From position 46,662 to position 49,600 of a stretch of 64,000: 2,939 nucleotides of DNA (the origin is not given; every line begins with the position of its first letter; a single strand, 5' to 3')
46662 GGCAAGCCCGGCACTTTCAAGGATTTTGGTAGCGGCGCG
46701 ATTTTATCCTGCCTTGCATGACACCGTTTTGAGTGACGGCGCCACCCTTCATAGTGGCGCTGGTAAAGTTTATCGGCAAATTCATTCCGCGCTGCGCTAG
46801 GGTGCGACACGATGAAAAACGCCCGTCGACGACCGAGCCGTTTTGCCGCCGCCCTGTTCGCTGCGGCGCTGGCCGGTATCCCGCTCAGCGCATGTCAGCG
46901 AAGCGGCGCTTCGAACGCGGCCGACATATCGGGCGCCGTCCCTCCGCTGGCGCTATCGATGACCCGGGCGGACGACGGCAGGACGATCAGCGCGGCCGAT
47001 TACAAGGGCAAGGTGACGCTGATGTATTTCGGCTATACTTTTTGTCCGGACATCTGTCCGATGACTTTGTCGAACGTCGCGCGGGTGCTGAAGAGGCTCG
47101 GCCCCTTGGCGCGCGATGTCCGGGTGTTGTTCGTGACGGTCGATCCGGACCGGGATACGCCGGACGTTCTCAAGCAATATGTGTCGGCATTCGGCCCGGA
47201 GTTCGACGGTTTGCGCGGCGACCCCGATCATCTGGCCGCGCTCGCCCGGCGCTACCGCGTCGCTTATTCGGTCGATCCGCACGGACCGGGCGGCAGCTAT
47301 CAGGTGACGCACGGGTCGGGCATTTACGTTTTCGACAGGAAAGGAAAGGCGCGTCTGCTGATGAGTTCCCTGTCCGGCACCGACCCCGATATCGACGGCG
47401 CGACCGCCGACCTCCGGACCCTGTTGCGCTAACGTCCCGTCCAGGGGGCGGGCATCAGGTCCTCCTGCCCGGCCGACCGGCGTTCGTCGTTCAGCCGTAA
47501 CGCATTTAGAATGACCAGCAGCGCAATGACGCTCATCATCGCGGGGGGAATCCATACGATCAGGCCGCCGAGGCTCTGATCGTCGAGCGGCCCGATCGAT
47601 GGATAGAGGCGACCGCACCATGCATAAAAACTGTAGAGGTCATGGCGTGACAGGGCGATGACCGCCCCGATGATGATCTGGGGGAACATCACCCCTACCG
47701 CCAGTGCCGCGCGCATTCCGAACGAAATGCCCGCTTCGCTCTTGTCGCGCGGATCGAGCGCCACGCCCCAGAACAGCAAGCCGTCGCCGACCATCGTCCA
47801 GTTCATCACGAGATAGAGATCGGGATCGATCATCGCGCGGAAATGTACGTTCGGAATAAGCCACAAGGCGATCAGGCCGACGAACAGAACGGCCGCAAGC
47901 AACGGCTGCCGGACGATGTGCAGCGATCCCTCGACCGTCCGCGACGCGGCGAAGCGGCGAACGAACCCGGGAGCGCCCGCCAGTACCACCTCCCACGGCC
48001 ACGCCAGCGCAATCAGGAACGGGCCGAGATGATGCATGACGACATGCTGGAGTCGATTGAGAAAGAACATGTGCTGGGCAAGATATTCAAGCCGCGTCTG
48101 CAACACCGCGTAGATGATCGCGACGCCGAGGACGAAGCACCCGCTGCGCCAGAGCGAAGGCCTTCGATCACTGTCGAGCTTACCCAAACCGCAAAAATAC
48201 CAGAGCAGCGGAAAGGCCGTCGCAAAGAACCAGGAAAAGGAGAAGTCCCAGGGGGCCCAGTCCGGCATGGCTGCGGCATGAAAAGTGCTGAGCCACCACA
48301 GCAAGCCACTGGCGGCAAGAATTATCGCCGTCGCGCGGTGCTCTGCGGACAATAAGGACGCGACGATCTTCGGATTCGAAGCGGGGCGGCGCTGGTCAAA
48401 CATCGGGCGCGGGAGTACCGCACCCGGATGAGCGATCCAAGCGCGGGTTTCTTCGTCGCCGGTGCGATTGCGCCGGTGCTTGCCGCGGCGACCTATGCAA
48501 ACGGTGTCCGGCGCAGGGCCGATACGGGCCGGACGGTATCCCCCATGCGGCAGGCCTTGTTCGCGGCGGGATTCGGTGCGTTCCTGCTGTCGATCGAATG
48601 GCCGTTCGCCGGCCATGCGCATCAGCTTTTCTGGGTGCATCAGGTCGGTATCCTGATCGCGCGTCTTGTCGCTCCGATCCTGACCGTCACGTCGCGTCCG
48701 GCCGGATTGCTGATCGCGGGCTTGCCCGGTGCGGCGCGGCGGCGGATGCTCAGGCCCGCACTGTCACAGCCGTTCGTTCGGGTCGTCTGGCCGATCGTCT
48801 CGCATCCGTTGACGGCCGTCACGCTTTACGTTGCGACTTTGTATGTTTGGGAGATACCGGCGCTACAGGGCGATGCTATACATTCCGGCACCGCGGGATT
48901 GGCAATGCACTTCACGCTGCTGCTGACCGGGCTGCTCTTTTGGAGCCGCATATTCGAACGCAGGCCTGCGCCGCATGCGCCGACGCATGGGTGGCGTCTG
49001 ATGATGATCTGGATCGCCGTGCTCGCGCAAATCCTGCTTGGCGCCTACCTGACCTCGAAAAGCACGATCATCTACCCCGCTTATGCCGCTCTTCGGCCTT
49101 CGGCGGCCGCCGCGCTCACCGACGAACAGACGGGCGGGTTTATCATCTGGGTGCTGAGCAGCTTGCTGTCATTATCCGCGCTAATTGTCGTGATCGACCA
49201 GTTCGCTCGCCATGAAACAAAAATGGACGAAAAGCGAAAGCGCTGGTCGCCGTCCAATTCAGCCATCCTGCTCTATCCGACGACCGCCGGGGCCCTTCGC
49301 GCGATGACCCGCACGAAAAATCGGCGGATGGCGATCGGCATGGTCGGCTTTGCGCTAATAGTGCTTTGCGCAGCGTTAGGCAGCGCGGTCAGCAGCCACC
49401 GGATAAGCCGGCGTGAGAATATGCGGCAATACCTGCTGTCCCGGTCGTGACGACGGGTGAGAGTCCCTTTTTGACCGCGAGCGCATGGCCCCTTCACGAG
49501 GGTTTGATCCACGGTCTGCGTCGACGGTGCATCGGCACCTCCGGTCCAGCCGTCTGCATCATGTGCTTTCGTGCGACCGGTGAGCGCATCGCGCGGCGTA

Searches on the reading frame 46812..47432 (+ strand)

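Call 74: search_protein_families(library=pfam, proteins=[window:46812-47432:+], max_evalue=0.00001)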
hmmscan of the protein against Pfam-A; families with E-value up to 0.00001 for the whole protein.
window:46812-47432:+ (206 aa): 2 families
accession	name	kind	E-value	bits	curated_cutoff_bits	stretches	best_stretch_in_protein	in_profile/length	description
PF02630.20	SCO1-SenC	-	1.5e-41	142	22.8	1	54-179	9-133/134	SCO1/SenC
PF00578.27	AhpC-TSA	-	4.7e-06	27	26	1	49-179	11-120/124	AhpC/TSA family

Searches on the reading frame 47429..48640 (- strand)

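Call 74: search_protein_families(library=pfam, proteins=[window:47429-48640:-], max_evalue=0.00001)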
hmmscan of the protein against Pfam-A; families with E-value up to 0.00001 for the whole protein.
window:47429-48640:- (403 aa): 1 family
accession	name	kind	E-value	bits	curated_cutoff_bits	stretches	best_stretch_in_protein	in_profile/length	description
PF09678.15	Caa3_CtaG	-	2.3e-44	152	27.7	1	147-379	2-232/237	Cytochrome c oxidase caa3 assembly factor (Caa3_CtaG)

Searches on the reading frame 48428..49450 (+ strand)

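Call 74: search_protein_families(library=pfam, proteins=[window:48428-49450:+], max_evalue=0.00001)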
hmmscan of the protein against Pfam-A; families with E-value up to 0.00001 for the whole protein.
window:48428-49450:+ (340 aa): 1 family
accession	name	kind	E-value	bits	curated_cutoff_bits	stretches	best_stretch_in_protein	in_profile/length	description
PF09678.15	Caa3_CtaG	-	1.2e-45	156.3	27.7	1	22-261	2-236/237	Cytochrome c oxidase caa3 assembly factor (Caa3_CtaG)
